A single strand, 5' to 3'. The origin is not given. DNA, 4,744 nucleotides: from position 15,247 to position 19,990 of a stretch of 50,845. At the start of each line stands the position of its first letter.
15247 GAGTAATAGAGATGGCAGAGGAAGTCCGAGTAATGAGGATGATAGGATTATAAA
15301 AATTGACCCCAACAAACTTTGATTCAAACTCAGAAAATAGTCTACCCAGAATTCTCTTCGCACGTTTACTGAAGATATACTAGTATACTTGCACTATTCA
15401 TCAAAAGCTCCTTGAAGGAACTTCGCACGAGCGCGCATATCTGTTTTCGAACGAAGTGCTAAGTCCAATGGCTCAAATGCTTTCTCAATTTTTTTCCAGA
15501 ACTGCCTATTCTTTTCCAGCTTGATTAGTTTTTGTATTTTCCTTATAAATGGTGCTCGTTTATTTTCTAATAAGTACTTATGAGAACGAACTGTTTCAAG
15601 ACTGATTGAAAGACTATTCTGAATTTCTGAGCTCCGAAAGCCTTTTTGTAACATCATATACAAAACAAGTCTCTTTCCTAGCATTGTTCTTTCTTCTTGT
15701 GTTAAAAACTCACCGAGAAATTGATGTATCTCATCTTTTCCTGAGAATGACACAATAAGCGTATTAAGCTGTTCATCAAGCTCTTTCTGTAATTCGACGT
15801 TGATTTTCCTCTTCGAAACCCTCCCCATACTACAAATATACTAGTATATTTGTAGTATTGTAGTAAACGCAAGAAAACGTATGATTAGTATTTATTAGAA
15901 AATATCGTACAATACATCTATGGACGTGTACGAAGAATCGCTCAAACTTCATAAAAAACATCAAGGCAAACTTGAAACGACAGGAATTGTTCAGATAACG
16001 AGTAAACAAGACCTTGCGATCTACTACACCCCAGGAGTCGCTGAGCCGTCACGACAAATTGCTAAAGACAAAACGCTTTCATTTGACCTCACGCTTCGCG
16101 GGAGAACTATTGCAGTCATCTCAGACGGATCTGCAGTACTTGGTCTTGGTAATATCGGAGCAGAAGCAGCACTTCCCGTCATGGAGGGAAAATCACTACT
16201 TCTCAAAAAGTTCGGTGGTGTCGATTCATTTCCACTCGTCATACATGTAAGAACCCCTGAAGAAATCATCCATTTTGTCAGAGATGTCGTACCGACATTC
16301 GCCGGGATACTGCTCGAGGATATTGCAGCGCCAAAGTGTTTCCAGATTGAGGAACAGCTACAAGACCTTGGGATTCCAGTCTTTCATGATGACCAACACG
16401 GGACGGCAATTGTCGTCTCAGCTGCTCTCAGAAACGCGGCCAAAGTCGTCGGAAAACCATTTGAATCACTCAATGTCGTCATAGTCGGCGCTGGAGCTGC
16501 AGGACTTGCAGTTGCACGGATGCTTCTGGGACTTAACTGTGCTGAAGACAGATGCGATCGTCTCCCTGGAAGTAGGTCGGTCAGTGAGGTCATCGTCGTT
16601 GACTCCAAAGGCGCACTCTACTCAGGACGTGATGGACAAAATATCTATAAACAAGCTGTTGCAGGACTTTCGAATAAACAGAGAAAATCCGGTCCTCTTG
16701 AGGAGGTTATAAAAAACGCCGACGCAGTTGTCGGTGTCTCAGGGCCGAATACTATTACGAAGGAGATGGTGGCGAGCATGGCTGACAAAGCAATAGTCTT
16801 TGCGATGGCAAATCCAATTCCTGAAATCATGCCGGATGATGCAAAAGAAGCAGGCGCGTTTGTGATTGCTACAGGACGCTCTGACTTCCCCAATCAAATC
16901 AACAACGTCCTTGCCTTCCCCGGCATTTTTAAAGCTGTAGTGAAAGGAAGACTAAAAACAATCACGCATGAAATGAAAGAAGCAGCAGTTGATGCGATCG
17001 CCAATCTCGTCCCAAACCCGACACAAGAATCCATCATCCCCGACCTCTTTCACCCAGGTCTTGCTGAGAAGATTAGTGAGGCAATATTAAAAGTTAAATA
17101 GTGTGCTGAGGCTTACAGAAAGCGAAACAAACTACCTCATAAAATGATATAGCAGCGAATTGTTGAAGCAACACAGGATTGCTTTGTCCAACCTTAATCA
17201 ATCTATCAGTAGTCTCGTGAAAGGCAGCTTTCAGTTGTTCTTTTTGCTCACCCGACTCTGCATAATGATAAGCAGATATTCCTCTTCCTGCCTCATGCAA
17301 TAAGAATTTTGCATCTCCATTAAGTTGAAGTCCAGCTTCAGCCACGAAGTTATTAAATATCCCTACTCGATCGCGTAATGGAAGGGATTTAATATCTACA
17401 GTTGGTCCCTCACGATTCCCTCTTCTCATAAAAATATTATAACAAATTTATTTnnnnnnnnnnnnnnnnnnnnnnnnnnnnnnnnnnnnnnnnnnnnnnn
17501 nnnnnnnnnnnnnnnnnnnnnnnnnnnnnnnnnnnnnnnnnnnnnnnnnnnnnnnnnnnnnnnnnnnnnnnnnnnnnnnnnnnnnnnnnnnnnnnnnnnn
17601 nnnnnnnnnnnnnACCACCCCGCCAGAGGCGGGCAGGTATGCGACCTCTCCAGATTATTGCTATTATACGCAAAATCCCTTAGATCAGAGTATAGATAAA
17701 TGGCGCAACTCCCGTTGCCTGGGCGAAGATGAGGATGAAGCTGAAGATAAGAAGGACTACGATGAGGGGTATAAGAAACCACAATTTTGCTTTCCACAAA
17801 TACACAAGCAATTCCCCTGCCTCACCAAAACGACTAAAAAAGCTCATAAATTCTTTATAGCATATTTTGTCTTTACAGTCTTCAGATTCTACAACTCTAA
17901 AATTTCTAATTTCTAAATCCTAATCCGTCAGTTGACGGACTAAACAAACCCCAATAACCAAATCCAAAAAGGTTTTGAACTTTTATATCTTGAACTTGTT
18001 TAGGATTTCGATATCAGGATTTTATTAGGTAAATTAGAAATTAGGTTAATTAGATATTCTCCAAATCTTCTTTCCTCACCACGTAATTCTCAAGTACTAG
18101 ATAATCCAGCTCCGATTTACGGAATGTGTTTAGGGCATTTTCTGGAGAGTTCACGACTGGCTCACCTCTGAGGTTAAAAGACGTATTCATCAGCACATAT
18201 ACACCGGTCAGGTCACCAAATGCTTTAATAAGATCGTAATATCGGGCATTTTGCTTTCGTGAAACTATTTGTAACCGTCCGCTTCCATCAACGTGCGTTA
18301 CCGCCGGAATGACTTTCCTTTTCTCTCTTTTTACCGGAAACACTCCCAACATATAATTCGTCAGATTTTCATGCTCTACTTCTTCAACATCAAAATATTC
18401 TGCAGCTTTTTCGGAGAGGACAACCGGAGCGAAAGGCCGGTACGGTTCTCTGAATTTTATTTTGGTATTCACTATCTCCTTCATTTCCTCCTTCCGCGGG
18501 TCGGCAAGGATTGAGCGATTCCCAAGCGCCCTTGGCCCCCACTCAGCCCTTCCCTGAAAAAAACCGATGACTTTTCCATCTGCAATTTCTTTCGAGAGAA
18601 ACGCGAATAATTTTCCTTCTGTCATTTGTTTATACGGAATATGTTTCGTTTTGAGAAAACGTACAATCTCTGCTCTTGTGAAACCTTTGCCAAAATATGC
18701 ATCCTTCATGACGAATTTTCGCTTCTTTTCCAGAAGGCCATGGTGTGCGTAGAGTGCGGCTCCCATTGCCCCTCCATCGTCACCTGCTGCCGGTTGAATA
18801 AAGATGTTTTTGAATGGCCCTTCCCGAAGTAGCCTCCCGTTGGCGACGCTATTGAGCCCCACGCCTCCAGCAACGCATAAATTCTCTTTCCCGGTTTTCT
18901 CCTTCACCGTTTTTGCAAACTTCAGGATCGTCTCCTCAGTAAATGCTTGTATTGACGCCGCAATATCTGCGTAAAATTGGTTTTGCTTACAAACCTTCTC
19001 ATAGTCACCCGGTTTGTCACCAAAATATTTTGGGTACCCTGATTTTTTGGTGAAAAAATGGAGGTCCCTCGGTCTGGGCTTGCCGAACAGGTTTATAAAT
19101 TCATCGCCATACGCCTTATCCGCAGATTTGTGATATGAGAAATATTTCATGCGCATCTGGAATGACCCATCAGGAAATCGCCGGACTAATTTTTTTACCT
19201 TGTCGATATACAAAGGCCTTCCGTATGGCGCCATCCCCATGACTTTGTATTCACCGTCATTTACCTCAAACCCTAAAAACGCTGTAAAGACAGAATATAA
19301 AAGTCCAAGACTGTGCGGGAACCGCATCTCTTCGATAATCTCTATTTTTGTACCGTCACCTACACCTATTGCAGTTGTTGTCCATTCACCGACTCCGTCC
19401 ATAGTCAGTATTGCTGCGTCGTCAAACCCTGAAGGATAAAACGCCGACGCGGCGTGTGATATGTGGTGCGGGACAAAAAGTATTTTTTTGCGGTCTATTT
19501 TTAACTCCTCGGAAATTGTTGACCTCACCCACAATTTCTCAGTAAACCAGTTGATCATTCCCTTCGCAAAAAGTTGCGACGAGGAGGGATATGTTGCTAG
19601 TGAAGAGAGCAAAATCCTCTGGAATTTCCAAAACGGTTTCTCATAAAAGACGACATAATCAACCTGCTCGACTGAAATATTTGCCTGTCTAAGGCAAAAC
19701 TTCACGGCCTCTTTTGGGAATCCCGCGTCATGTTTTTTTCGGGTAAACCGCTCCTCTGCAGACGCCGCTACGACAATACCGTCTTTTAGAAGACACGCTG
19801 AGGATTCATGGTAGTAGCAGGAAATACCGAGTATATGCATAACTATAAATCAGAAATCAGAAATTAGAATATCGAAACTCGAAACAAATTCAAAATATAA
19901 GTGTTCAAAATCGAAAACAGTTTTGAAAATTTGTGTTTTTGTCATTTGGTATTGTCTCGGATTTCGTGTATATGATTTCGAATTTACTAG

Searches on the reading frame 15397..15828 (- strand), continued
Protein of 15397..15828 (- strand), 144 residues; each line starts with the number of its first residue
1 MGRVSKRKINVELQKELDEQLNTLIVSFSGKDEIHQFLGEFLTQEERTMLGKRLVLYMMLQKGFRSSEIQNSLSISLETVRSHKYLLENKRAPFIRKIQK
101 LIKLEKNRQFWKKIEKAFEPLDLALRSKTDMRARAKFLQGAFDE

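Call 73: fold_search(model_id=the predicted structure, library=pdb)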
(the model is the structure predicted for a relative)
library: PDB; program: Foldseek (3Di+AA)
matches with E <= 10: 183; with E <= 0.001: 0
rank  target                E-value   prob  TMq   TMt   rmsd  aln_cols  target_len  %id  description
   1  6fal_A                1.5e-02  1.00  0.52  0.72   2.9        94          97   18  Tryptophan Repressor TrpR from E.coli with 3-Indolepropionic acid as ligand (released 2019-01-30)
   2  6f9k                  1.9e-02  1.00  0.55  0.72   3.8       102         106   18  Tryptophan Repressor TrpR from E.coli with 5-methyl-L-tryptophan as ligand (released 2019-01-30)
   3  6f7f_A                2.1e-02  1.00  0.53  0.71   3.4       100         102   18  Tryptophan Repressor TrpR from E.coli with 3-Indolepropionic acid (released 2019-03-27)
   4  1trr_A                2.6e-02  1.00  0.59  0.79   3.1       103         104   18  TANDEM BINDING IN CRYSTALS OF A TRP REPRESSOR/OPERATOR HALF-SITE COMPLEX (released 1993-10-21)
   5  2oz9                  2.6e-02  1.00  0.53  0.69   3.3       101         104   15  E. coli TRP holorepressor, orthorhombic crystal form (released 2007-03-06)
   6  6ejz_B                2.8e-02  1.00  0.54  0.73   3.3       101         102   18  Tryptophan Repressor TrpR from E.coli variant S88Y with Indole-3-acetic acid as ligand (released 2019-02-06)
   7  6f7g_C                2.8e-02  1.00  0.51  0.70   3.0        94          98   19  Tryptophan Repressor TrpR from E.coli with 5-Methyltryptamine (released 2018-12-19)
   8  1jhg                  3.7e-02  1.00  0.53  0.72   2.6        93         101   19  TRP REPRESSOR MUTANT V58I (released 1997-03-12)
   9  6ejz_D                3.7e-02  1.00  0.54  0.73   3.3       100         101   18  Tryptophan Repressor TrpR from E.coli variant S88Y with Indole-3-acetic acid as ligand (released 2019-02-06)
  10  3wrp                  5.7e-02  1.00  0.52  0.71   2.8        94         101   19  FLEXIBILITY OF THE DNA-BINDING DOMAINS OF TRP REPRESSOR (released 1988-04-16)
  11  3kor_A                5.7e-02  1.00  0.54  0.74   3.6        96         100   21  Crystal structure of a putative Trp repressor from Staphylococcus aureus (released 2010-11-17)
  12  6f7g_A                6.0e-02  1.00  0.53  0.71   4.2       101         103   18  Tryptophan Repressor TrpR from E.coli with 5-Methyltryptamine (released 2018-12-19)
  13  1zt9_A                6.4e-02  1.00  0.54  0.73   3.3       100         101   18  E. coli trp repressor, tetragonal crystal form (released 2006-05-09)
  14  3kor_B                6.8e-02  1.00  0.54  0.73   4.4       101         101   22  Crystal structure of a putative Trp repressor from Staphylococcus aureus (released 2010-11-17)
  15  6ejz_A                7.2e-02  1.00  0.53  0.70   3.6        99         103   18  Tryptophan Repressor TrpR from E.coli variant S88Y with Indole-3-acetic acid as ligand (released 2019-02-06)
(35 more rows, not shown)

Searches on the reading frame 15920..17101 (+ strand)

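Call 69: search_protein_families(library=pfam, proteins=[window:15920-17101:+], max_evalue=0.00001)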
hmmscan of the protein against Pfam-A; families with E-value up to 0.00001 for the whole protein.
window:15920-17101:+ (393 aa): 2 families
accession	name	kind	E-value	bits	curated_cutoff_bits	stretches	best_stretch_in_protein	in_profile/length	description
PF03949.21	Malic_M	-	2.3e-24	86.5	23.5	1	161-376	3-239/258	Malic enzyme, NAD binding domain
PF00390.24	malic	-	1.5e-23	84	23.1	1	16-113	2-120/182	Malic enzyme, N-terminal domain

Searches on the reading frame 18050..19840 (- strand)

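Call 69: search_protein_families(library=pfam, proteins=[window:18050-19840:-], max_evalue=0.00001)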
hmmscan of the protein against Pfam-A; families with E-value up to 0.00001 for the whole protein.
window:18050-19840:- (596 aa): 2 families
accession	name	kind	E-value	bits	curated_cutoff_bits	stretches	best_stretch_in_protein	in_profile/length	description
PF02543.21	Carbam_trans_N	-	3.2e-86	290.3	24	1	2-363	1-346/346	Carbamoyltransferase N-terminus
PF16861.10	Carbam_trans_C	-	4.5e-71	238.3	27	1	417-590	2-170/170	Carbamoyltransferase C-terminus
